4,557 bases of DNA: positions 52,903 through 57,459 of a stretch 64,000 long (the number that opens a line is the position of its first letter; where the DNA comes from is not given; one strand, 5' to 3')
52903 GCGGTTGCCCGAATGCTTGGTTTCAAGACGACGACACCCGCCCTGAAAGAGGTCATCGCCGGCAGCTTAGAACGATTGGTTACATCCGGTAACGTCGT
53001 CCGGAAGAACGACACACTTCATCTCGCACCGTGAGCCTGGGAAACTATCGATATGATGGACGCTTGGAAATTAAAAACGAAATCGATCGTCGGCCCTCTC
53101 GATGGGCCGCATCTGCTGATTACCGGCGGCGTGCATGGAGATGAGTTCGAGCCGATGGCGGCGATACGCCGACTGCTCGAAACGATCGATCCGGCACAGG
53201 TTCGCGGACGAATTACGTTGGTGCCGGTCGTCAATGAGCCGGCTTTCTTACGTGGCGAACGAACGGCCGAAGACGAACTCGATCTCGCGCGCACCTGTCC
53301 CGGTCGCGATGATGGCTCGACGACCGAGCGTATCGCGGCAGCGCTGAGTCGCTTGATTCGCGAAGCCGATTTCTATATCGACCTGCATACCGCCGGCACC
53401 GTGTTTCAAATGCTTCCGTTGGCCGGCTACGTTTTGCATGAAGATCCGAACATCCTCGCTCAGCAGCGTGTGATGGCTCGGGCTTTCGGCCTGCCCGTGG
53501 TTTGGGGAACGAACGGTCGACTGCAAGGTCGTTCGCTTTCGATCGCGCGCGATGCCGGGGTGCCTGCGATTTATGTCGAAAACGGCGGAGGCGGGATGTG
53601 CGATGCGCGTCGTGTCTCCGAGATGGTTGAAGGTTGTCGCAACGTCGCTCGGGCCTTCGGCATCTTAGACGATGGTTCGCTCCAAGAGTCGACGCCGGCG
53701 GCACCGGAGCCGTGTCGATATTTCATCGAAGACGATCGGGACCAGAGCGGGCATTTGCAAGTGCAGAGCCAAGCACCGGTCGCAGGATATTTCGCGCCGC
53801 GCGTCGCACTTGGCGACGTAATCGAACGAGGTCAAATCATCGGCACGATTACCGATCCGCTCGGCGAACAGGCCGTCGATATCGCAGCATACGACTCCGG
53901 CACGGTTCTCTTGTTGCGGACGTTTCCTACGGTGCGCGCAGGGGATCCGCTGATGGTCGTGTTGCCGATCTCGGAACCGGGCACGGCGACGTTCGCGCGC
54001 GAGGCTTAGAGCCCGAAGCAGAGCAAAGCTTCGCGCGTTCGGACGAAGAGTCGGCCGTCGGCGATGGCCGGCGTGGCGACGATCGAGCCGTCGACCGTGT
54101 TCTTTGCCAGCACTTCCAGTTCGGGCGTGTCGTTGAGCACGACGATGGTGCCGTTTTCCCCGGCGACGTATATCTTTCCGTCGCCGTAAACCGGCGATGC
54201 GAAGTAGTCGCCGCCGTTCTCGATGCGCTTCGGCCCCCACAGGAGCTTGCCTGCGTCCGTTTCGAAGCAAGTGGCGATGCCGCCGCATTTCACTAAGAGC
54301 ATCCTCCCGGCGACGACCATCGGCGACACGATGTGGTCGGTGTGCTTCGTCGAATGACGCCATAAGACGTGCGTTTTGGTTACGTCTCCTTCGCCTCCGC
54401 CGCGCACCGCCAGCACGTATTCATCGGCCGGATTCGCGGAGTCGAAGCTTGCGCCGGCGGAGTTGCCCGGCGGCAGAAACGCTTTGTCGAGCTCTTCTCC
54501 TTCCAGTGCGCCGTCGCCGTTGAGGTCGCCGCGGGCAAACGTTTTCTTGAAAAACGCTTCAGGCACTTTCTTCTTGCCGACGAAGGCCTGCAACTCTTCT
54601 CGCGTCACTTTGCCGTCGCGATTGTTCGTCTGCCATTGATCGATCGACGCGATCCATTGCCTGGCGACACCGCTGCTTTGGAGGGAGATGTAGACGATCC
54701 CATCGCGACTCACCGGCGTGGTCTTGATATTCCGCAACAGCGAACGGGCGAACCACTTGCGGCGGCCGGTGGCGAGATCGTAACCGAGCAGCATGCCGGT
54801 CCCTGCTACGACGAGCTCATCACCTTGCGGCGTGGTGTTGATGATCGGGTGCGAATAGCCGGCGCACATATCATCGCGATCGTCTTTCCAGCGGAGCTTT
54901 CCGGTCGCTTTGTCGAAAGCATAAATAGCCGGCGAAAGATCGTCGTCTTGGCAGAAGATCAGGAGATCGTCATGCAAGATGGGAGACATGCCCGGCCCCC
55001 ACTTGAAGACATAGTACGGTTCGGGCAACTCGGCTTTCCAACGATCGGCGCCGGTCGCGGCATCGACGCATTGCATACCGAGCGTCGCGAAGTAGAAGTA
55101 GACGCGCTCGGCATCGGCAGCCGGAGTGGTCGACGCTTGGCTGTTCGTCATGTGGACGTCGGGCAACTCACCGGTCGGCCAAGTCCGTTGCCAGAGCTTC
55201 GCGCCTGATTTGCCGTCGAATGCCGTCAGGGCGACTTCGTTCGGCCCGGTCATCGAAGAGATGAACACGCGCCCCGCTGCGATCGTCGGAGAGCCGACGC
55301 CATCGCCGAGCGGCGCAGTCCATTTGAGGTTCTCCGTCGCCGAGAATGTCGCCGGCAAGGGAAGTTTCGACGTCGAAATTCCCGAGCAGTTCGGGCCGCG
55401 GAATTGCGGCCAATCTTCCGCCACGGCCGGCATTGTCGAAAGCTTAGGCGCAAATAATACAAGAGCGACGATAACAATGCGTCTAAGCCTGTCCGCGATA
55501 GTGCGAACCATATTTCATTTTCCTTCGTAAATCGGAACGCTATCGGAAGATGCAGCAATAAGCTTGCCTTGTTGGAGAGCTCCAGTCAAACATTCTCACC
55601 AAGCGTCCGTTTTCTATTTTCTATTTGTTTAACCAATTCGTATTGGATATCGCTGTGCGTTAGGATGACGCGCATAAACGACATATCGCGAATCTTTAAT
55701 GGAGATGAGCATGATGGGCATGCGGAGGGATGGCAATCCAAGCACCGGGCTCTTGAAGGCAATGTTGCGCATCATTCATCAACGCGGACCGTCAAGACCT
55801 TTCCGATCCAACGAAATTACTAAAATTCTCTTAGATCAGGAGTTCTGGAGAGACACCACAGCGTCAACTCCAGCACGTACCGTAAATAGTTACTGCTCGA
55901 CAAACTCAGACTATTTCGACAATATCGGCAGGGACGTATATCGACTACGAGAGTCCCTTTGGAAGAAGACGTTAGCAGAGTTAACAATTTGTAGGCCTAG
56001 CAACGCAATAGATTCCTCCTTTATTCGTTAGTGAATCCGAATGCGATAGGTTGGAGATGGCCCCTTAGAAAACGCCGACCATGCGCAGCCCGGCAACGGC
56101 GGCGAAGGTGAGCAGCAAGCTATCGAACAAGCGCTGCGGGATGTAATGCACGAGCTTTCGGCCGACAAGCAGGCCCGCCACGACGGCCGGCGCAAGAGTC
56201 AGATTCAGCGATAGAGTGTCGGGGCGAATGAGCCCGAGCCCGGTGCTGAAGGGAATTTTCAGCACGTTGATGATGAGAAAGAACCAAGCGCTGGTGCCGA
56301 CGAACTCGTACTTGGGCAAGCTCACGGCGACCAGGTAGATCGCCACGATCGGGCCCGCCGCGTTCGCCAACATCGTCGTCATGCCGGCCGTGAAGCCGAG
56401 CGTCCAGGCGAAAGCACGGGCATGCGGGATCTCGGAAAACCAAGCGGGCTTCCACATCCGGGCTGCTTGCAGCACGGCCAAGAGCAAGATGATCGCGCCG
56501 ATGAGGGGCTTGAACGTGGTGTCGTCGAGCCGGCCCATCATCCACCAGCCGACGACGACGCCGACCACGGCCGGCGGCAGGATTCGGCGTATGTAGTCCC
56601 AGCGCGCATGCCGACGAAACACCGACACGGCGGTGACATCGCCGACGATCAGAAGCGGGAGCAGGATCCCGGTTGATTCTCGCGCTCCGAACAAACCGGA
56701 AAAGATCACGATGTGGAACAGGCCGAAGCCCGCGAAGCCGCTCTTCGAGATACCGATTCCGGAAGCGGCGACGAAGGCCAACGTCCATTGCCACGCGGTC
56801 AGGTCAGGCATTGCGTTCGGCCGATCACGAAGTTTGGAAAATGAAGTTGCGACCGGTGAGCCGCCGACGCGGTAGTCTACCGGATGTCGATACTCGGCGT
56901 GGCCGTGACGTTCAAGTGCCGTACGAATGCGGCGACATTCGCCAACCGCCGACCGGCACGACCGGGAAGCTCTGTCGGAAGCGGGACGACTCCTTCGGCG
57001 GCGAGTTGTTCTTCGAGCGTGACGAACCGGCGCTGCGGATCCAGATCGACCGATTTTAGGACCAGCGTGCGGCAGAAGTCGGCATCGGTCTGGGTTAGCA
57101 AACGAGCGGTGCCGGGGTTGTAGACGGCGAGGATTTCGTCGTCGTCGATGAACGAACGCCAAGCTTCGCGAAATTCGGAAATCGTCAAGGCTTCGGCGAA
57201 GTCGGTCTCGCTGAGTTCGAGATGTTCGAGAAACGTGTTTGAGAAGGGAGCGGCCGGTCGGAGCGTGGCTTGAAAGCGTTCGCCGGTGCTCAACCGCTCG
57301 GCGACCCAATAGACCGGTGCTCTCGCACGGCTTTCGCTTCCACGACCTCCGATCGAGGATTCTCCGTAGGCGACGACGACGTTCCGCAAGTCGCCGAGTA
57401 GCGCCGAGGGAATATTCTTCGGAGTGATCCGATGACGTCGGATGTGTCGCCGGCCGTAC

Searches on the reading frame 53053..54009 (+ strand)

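Call 41: search_protein_families(library=pfam, proteins=[window:53053-54009:+], max_evalue=0.001)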
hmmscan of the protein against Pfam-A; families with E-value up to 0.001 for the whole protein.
window:53053-54009:+ (318 aa): 1 family
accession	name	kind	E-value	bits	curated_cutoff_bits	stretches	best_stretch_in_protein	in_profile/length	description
PF24827.1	AstE_AspA_cat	-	2.3e-33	115.8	25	1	17-200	1-190/192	Succinylglutamate desuccinylase/Aspartoacylase catalytic domain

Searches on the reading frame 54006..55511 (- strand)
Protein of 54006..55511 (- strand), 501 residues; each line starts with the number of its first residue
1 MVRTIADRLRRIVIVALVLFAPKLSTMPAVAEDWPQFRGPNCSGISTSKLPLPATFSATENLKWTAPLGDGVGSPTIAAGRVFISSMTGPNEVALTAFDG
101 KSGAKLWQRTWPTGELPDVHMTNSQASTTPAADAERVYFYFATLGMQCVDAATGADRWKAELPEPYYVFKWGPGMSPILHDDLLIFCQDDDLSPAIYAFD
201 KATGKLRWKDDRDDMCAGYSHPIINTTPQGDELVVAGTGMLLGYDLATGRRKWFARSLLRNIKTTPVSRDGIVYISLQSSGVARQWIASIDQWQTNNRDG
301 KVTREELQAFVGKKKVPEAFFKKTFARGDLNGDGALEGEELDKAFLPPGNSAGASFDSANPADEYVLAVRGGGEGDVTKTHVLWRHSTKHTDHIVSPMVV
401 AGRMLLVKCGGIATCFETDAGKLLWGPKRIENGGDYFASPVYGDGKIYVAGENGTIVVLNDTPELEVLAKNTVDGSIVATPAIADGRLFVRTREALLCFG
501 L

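Call 41: search_protein_families(library=pfam, proteins=[window:54006-55511:-], max_evalue=0.001)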
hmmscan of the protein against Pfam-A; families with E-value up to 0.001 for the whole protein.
window:54006-55511:- (501 aa): 6 families
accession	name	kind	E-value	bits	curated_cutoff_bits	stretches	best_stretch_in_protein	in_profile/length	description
PF13360.13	PQQ_2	-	6.9e-29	101.6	27.6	3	59-165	52-149/233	Outer membrane protein assembly factor BamB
PF13570.13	Beta-prop_ACSF4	-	4.3e-10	39.9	133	1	376-484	119-223/329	Beta-alanine-activating enzyme, beta-propeller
PF01011.28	PQQ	-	5.5e-08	32.4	26.7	0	110-161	32-84/595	Glucose/ethanol/alcohol dehydrogenase, beta-propeller domain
PF13202.12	EF-hand_5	-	1.5e-06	27.9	25.9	0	322-345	2-24/25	EF hand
PF00036.39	EF-hand_1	-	3.9e-05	23.3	25.4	0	321-344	2-25/29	EF hand domain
PF13405.12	EF-hand_6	-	0.00023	21.1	25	0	321-345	2-26/30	EF-hand domain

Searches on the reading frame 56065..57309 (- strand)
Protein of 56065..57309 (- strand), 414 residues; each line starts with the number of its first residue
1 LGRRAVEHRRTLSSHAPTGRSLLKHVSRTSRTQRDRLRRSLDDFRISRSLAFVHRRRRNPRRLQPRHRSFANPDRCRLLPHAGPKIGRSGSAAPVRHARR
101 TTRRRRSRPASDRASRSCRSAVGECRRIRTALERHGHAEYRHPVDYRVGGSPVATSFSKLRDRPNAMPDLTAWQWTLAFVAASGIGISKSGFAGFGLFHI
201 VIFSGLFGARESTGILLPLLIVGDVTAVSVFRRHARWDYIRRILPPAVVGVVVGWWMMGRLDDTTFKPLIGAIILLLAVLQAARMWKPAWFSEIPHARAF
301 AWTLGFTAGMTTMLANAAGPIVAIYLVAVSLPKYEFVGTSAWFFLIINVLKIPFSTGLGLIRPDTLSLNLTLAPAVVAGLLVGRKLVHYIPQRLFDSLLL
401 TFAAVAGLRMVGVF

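Call 41: search_protein_families(library=pfam, proteins=[window:56065-57309:-], max_evalue=0.001)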
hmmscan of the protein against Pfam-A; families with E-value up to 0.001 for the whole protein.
window:56065-57309:- (414 aa): 1 family
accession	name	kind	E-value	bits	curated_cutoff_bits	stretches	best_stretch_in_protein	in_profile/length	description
PF01925.25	TauE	-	3.3e-27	96.1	32.6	1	179-410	2-237/237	Sulfite exporter TauE/SafE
